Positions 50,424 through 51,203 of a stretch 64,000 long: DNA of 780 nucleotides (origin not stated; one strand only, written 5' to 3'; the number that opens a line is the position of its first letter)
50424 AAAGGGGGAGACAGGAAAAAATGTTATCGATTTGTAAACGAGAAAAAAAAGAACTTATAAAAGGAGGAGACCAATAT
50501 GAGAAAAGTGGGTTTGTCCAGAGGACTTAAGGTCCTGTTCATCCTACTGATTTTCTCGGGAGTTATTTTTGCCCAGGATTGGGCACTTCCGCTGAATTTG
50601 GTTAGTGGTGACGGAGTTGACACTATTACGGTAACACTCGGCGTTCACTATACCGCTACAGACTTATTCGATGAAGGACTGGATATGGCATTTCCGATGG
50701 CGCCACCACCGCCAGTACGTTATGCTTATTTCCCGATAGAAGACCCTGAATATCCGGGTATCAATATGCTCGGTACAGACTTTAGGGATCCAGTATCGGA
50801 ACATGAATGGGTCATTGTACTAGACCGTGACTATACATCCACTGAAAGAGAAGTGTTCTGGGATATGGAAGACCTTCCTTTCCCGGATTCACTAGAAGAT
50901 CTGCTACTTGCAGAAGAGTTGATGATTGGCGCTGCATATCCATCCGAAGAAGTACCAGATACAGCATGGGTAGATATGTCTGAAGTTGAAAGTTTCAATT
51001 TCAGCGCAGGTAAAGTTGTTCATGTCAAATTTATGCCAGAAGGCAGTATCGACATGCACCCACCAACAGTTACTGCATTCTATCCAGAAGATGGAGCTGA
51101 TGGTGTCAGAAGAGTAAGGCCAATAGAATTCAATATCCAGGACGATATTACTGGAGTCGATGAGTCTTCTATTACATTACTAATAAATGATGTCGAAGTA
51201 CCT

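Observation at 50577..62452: Uncharacterised ~140-aa module repeated three times in each of paralogs B, C and D (nine copies)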

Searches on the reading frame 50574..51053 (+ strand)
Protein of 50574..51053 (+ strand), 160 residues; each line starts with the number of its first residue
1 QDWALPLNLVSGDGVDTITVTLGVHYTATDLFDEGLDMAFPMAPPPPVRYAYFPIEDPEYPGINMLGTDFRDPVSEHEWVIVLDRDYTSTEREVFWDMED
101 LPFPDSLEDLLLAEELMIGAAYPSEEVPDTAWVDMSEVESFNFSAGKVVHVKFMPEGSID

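Call 13: find_homologous_proteins(query=A1, max_evalue=0.001)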
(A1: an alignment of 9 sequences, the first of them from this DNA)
Query A1 (9 sequences) (160 aa, profile of the alignment): 1 proteins with E <= 0.001 among 624 candidates.
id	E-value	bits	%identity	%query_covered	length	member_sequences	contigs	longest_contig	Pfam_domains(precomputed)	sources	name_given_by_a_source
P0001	2.8e-7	49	89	29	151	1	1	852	-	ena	-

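Call 15: search_solved_structures(query=A1, max_evalue=10, show_alignments=2)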
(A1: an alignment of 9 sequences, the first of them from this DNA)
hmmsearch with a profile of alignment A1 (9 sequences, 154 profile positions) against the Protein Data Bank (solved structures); distinct sequences matched with E-value up to 10: 1.
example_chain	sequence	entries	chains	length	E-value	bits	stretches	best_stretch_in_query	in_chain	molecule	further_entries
9euf_L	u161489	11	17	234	0.92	12.9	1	60-94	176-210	Baseplate wedge subunit | ORF61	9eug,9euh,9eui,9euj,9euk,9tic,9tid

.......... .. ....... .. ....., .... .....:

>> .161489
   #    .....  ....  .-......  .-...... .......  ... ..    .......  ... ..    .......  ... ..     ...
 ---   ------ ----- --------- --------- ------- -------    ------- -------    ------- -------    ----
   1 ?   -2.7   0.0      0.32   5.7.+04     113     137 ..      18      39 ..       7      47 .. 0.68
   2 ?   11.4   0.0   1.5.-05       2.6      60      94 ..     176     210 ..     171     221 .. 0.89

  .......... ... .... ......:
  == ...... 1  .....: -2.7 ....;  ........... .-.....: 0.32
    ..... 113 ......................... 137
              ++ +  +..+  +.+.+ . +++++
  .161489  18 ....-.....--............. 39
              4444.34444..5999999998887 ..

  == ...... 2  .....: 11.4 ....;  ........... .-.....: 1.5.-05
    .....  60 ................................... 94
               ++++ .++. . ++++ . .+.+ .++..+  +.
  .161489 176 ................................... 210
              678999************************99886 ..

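Call 21: predict_structure(alignment_id=A1)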
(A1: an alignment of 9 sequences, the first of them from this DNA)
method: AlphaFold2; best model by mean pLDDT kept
length: 160 residues; sequences in the alignment: 9
mean_pLDDT: 61.5   pTM: 0.55
mean pLDDT of the five models: 61.5, 59.2, 58.7, 57.8, 57.6
residues with pLDDT >= 90: 2; 70-90: 58; 50-70: 42; < 50: 58
segments of 3 or more residues with pLDDT < 50: 23-25, 27-31, 41-57, 59-75, 84-86, 106-112, 157-160
pLDDT, mean of each block of 10 residues (from residue 1): 65 69 49 52 45 47 43 49 55 80 53 70 83 87 82 56
secondary structure, 60 per line:
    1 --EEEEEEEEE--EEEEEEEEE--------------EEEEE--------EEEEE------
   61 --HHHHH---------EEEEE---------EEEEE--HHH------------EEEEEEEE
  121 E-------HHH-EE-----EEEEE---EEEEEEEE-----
elements in order: E3-11 E14-22 E37-41 E50-54 H63-67 E77-81 E91-95 E113-121 E140-144 E148-155
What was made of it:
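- Tried and rejected: With only the nine window copies it gave pLDDT 61 and I discarded it (call 21).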

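Call 22: search_protein_representatives(alignment_id=A1)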
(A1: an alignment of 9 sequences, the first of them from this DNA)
Query: 9 sequences, 154 profile positions. Proteins with E-value up to 0.001 (for the whole library): 797; up to 1e-10: 151; up to 1e-30: 32. The best 150 are listed.
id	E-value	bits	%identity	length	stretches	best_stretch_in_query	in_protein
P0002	9.1e-149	506.6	-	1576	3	1-154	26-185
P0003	9.3e-146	496.8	-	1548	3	2-152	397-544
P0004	1.4e-101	353.3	-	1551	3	2-149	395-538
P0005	6.9e-100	347.8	-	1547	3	1-152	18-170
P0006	9.4e-100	347.4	-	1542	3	2-150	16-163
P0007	8.4e-74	263.1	-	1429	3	2-149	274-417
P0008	1.2e-72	259.4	-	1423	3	3-152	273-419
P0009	2.7e-71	255.0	-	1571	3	3-154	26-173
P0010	1.2e-67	243.1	-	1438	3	1-150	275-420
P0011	1.3e-66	239.8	-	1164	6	2-107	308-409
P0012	4.8e-63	228.2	-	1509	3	11-152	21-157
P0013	4.3e-62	225.1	-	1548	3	2-152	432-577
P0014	1.2e-61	223.7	-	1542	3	2-152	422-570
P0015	1.6e-60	220.0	-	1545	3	1-150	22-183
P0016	4.6e-58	212.0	-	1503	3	2-149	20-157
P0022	3.0e-47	176.9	-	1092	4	7-107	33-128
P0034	2.0e-30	122.2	-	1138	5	2-137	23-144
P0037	5.5e-28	114.3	-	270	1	2-153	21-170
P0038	2.8e-27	112.0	-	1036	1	2-149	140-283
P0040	9.3e-27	110.3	-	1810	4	7-141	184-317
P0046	5.6e-23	98.1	-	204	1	2-150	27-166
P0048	1.8e-22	96.4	-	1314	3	1-102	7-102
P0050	3.8e-21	92.1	-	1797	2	8-148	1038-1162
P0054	1.2e-20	90.4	-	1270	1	2-134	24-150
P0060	1.4e-19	87.1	-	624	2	15-107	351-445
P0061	1.6e-19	86.8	-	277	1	2-149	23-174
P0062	3.6e-19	85.7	-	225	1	3-150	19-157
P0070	2.7e-16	76.4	-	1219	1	1-145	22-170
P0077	3.4e-15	72.8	-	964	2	16-114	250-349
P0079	4.6e-15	72.3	-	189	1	1-150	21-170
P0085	3.3e-14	69.6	-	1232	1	2-149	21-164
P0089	7.4e-14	68.4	-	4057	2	3-113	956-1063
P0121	9.5e-12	61.6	-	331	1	2-107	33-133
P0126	1.9e-11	60.6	-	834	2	17-119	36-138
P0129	2.1e-11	60.5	-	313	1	2-118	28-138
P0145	5.6e-11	59.1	-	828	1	2-116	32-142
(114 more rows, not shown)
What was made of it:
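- Call 22 finds 797 representatives at E <= 1e-3 and 151 at E <= 1e-10.
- Tried and rejected: The exhaustive HMMER search found 797 representatives (call 22).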

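Call 24: search_protein_families(library=pfam, proteins=[P0037, P0046, P0061, P0062, P0079, P0011, P0022, P0040, P0050, P0038], max_evalue=0.01)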
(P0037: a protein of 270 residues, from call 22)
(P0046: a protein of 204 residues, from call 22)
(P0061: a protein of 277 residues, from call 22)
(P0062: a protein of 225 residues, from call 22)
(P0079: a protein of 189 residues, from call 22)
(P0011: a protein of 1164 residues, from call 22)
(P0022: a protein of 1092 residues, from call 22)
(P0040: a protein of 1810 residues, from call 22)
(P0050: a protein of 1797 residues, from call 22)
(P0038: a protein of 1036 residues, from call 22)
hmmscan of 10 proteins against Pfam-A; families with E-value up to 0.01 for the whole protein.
P0037 (270 aa): 3 families
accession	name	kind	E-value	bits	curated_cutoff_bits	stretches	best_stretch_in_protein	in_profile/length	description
PF18962.6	Por_Secre_tail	-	4.7e-09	36.9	27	1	186-268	1-75/75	Secretion system C-terminal sorting domain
PF13860.13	FlgD_ig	-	1.1e-06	28.9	27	1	204-256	22-74/79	FlgD Ig-like domain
PF13585.12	CHU_C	-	0.0038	17.8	27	0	205-263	27-79/86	CHU_C Type IX secretion signal domain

P0046 (204 aa): 0 families

P0061 (277 aa): 2 families
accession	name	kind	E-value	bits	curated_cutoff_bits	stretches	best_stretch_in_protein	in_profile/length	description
PF13860.13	FlgD_ig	-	1.6e-10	41.3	27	1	205-262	15-73/79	FlgD Ig-like domain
PF18962.6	Por_Secre_tail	-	0.0011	19.6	27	1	195-270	3-70/75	Secretion system C-terminal sorting domain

P0062 (225 aa): 0 families

P0079 (189 aa): 0 families

P0011 (1164 aa): 6 families
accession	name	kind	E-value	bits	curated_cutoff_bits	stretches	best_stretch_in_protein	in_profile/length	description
PF00404.24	Dockerin_1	-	5.3e-12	46.2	22.9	1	868-923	2-57/57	Dockerin type I domain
PF13860.13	FlgD_ig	-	3.4e-11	43.4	27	1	1089-1151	10-75/79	FlgD Ig-like domain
PF18962.6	Por_Secre_tail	-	0.00013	22.6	27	1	1081-1160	2-73/75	Secretion system C-terminal sorting domain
PF05506.17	PLipase_C_C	-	0.00021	22.6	24.4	0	707-749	41-80/80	Bacterial phospholipase C, C-terminal domain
PF07532.17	Big_4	-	0.00039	20.3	22.1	0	520-548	21-54/59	Bacterial Ig-like domain (group 4)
PF10921.13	DUF2710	-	0.0013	19.5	29.6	0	34-101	29-95/104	Protein of unknown function (DUF2710)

P0022 (1092 aa): 4 families
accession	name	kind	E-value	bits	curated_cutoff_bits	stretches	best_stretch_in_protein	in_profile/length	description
PF00932.25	LTD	-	4e-13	50.1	34.3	1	534-645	6-107/109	Lamin Tail Domain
PF13860.13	FlgD_ig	-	9.1e-08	32.4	27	1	1018-1077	11-73/79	FlgD Ig-like domain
PF18962.6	Por_Secre_tail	-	6.5e-05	23.6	27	1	1009-1087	2-72/75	Secretion system C-terminal sorting domain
PF13585.12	CHU_C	-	0.0031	18.1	27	1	1018-1091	19-84/86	CHU_C Type IX secretion signal domain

P0040 (1810 aa): 7 families
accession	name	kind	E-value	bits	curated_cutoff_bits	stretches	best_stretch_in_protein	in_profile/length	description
PF17963.7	Big_9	-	3.4e-122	400.1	23.6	8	1074-1158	1-89/89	Bacterial Ig domain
PF17803.7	Cadherin_4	-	5.8e-93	305.9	25.1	8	1064-1126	1-68/71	Bacterial cadherin-like domain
PF17892.7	Cadherin_5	-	2.4e-75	249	26.5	8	1074-1159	2-97/98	Cadherin-like domain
PF16184.11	Cadherin_3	-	1.1e-14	54.7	25.5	0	1029-1070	65-106/106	Cadherin-like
PF13860.13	FlgD_ig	-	2e-08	34.5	27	1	1739-1798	21-76/79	FlgD Ig-like domain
PF18962.6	Por_Secre_tail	-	0.00022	21.9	27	1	1722-1808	2-75/75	Secretion system C-terminal sorting domain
PF13585.12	CHU_C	-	0.0027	18.2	27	1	1766-1803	41-79/86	CHU_C Type IX secretion signal domain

P0050 (1797 aa): 10 families
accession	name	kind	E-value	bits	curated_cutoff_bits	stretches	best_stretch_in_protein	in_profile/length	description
PF00082.27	Peptidase_S8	-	5.3e-41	141.3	21.8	1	178-481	3-282/288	Subtilase family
PF16361.10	Peptidase_S8_N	-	1.3e-08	35.9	30.5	1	50-149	3-103/142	N-terminal of Subtilase family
PF00963.24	Cohesin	-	2.2e-08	34.8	24.1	1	1271-1380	6-121/139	Cohesin domain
PF21471.3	Reelin_subrepeat-B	-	2.1e-06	28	27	0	611-674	64-125/127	Reelin subrepeat B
PF13860.13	FlgD_ig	-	2e-05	24.9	27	1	1728-1784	18-75/79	FlgD Ig-like domain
PF00404.24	Dockerin_1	-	0.0004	21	22.9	1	1459-1505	9-55/57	Dockerin type I domain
PF18962.6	Por_Secre_tail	-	0.00073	20.2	27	1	1714-1794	2-74/75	Secretion system C-terminal sorting domain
PF13620.12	CarboxypepD_reg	-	0.0015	19.3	32.3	1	1400-1449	2-53/82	Carboxypeptidase regulatory-like domain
PF14610.12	Psg1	-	0.0017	18.6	30.1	1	1165-1209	22-70/186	Ykl077w/Psg1 (Pma1 Stabilization in Golgi)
PF17210.9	SdrD_B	-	0.0065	17.1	29.7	0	1414-1452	25-66/112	SdrD B-like domain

P0038 (1036 aa): 8 families
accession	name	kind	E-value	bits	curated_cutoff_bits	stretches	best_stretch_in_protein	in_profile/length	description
PF13620.12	CarboxypepD_reg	-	2.3e-26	92.4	32.3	3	539-611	2-81/82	Carboxypeptidase regulatory-like domain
PF13715.12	CarbopepD_reg_2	-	3.7e-17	62.6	32.2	2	378-444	2-70/88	CarboxypepD_reg-like domain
PF17210.9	SdrD_B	-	6.7e-12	46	29.7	1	389-432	25-73/112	SdrD B-like domain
PF18962.6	Por_Secre_tail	-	9.7e-09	35.8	27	1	957-1032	1-73/75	Secretion system C-terminal sorting domain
PF17802.7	SpaA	-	2e-06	28.3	23.1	0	401-449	37-87/91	Prealbumin-like fold domain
PF13860.13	FlgD_ig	-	1.4e-05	25.4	27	1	967-1024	13-76/79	FlgD Ig-like domain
PF18370.7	RGI_lyase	-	0.0015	19.3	27.8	1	641-691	21-72/86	Rhamnogalacturonan I lyases beta-sheet domain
PF09430.16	EMC7_beta-sandw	-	0.0028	18.3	26.6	0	551-592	7-50/122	ER membrane protein complex subunit 7, beta-sandwich domain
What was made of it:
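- One family member also carries a subtilase domain (call 24).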

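Call 52: search_protein_families(library=pfam, alignment_id=A4, max_evalue=0.0001)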
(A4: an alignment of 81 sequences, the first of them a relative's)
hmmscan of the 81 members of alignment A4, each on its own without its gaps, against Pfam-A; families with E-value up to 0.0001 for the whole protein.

A. member 1, P0034 (1138 aa): 11 families
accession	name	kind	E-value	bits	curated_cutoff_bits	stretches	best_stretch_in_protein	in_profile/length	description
PF22073.2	Cep192_D4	-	2.7e-18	66.6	35.5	2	835-936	8-111/112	Cep192 domain 4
PF18962.6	Por_Secre_tail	-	2.4e-12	47.4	27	1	1060-1135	2-74/75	Secretion system C-terminal sorting domain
PF15780.11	ASH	-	3.6e-11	43.5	27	0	950-1022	13-86/98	Abnormal spindle-like microcephaly-assoc'd, ASPM-SPD-2-Hydin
PF22544.2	HYDIN_VesB_CFA65-like_Ig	-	7e-11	42.7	25.5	1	950-1035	9-96/100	HYDIN/CFA65/VesB-like, Ig-like domain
PF24291.1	Ig_CFAP65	-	1.3e-07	31.9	27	0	890-937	70-116/121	Cilia- and flagella-associated protein 65-like, Ig-like domain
PF17963.7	Big_9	-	7.6e-07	30.4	23.6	1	447-535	1-88/89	Bacterial Ig domain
PF02368.24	Big_2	-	1.9e-06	28.2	22.8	1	485-527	35-74/79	Bacterial Ig-like domain (group 2)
PF07610.17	DUF1573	-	4.8e-06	27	26.1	0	951-1026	8-83/98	Protein of unknown function (DUF1573)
PF24507.1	Ig_CFAP65_4th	-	2.2e-05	25.2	27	0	889-917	30-58/76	CFAP65, fourth Ig-like domain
PF22066.2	Cep192_D8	-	3.4e-05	24.5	33.5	0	950-1038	12-98/101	Cep192 domain 8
PF17892.7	Cadherin_5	-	6.4e-05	23.2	26.5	0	447-537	2-97/98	Cadherin-like domain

B. families by the number of members that match (of 81 scanned): 40 families (the first 25 are shown)
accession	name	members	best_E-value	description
PF18962.6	Por_Secre_tail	42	2.4e-12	Secretion system C-terminal sorting domain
PF13860.13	FlgD_ig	37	7.8e-12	FlgD Ig-like domain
PF13620.12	CarboxypepD_reg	17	5.8e-27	Carboxypeptidase regulatory-like domain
PF13715.12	CarbopepD_reg_2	13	5.7e-21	CarboxypepD_reg-like domain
PF17210.9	SdrD_B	8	6.7e-12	SdrD B-like domain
PF13585.12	CHU_C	8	1.9e-06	CHU_C Type IX secretion signal domain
PF00963.24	Cohesin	7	1.7e-18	Cohesin domain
PF18911.6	PKD_4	4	3.7e-83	PKD domain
PF00801.26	PKD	4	2.3e-52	PKD domain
PF22073.2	Cep192_D4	4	2.7e-18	Cep192 domain 4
PF00404.24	Dockerin_1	4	2.9e-08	Dockerin type I domain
PF17802.7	SpaA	4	2e-06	Prealbumin-like fold domain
PF15780.11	ASH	3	1e-14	Abnormal spindle-like microcephaly-assoc'd, ASPM-SPD-2-Hydin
PF22544.2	HYDIN_VesB_CFA65-like_Ig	3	7.7e-12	HYDIN/CFA65/VesB-like, Ig-like domain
PF09430.16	EMC7_beta-sandw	2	1.2e-13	ER membrane protein complex subunit 7, beta-sandwich domain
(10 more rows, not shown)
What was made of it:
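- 42 of 81 other hits match Por_Secre_tail (call 52). Co-occurring domains include cohesin, dockerin, PKD, cadherin-like/Big_9, LTD, CarboxypepD_reg and one subtilase (calls 24, 52).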

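Call 58: list_cluster_members(proteins=[P0034, P0060, P0077, P0126, P0089, P0048, P0050, P0011, P0022, P0037])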
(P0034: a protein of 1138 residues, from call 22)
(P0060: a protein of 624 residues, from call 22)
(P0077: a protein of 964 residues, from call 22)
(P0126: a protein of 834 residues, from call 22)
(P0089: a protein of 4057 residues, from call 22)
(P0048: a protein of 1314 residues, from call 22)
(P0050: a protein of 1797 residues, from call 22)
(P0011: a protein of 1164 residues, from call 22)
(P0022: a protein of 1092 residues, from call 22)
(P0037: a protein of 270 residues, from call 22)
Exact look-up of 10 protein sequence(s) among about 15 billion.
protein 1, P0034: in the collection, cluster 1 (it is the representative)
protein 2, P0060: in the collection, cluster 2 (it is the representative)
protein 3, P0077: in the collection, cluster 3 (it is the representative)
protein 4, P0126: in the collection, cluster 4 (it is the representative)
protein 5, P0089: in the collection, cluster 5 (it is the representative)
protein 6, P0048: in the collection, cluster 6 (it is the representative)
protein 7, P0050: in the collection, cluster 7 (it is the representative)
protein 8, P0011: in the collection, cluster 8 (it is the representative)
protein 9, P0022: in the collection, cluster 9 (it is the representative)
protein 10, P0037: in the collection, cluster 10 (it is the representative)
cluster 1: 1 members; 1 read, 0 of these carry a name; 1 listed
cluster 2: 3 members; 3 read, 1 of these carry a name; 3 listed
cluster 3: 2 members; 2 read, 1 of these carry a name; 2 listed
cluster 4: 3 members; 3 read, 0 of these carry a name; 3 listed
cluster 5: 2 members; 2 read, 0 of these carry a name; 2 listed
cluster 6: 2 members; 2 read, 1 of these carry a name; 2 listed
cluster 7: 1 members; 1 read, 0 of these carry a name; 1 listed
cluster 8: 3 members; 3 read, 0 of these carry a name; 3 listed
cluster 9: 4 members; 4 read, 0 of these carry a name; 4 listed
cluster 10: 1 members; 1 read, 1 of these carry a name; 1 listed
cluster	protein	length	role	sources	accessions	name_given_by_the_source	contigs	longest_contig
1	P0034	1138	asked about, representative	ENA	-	-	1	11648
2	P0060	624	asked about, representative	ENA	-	-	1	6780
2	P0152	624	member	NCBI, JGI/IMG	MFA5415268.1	MAG: PKD domain-containing protein [Methanoregula sp.] | PKD repeat protein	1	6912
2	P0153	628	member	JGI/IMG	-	-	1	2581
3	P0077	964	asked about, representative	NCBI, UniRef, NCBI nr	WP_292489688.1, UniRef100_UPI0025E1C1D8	PKD domain-containing protein [Methanoculleus sp. 10] | PKD domain-containing protein n=1 Tax=Methanoculleus sp. 10 TaxID=430615 ...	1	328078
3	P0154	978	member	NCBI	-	-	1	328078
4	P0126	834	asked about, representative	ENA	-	-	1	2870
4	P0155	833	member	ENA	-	-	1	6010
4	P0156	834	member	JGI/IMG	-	-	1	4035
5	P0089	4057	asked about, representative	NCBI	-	-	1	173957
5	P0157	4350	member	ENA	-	-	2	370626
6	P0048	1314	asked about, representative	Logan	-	-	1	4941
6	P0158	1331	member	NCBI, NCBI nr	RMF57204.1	MAG: T9SS C-terminal target domain-containing protein [Calditrichaeota bacterium] | MAG: T9SS C-terminal target domain-containing protein [Calditrichota bacterium]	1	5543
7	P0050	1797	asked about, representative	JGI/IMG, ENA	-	-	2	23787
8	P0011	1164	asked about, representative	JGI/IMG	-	-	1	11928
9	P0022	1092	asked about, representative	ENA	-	-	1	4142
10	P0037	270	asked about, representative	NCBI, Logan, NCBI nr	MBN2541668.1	T9SS type A sorting domain-containing protein [bacterium]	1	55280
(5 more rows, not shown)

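Call 65: list_cluster_members(proteins=[P0004, P0007, P0012, P0040, P0054, P0070, P0085, P0121, P0129, P0145])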
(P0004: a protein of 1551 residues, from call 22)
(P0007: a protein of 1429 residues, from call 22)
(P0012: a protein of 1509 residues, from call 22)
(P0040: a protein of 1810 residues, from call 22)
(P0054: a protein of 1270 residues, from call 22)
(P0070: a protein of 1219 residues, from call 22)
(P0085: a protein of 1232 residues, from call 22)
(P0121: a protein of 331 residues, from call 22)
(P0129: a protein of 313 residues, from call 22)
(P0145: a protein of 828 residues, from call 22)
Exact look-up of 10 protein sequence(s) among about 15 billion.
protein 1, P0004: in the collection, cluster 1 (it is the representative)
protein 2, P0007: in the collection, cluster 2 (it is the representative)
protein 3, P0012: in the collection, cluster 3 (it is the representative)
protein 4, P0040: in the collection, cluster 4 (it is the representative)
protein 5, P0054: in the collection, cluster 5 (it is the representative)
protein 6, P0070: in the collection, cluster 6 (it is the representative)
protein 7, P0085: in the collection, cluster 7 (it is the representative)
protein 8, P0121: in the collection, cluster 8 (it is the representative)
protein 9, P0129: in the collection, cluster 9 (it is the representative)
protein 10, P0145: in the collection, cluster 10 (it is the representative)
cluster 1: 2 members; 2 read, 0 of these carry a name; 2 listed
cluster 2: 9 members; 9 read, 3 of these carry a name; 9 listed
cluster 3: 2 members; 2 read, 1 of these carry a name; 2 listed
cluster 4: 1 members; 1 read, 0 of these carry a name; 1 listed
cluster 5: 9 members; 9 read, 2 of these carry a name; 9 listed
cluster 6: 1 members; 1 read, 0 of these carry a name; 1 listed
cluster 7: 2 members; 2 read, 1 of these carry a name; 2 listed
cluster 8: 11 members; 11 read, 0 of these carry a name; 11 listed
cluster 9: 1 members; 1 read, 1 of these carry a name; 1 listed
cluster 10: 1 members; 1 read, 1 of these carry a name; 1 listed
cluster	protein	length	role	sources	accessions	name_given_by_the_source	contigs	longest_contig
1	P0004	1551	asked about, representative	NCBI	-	-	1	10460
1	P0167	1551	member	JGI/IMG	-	-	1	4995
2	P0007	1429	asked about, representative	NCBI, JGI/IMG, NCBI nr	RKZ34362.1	hypothetical protein DRQ19_01185 [bacterium] | MAG: hypothetical protein DRQ19_01185 [bacterium]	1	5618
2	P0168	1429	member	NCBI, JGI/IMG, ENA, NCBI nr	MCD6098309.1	Ig-like domain-containing protein [bacterium]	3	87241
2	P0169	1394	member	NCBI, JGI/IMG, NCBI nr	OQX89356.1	MAG: hypothetical protein B6D65_03580 [candidate division Zixibacteria bacterium 4484_93]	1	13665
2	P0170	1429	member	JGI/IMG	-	-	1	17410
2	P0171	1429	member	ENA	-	-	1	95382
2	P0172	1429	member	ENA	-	-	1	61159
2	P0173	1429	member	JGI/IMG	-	-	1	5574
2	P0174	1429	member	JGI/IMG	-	-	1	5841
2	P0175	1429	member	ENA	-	-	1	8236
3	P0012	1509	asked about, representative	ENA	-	-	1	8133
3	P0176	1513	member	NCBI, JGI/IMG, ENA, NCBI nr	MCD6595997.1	hypothetical protein J7L68_10055 [bacterium] | hypothetical protein [bacterium]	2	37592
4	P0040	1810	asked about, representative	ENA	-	-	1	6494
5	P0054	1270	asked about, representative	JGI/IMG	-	-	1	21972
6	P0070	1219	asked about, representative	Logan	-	-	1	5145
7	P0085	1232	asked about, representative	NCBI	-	-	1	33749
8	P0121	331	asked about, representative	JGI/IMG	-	-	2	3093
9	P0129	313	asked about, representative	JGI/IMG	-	hypothetical protein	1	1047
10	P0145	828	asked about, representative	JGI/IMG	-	hypothetical protein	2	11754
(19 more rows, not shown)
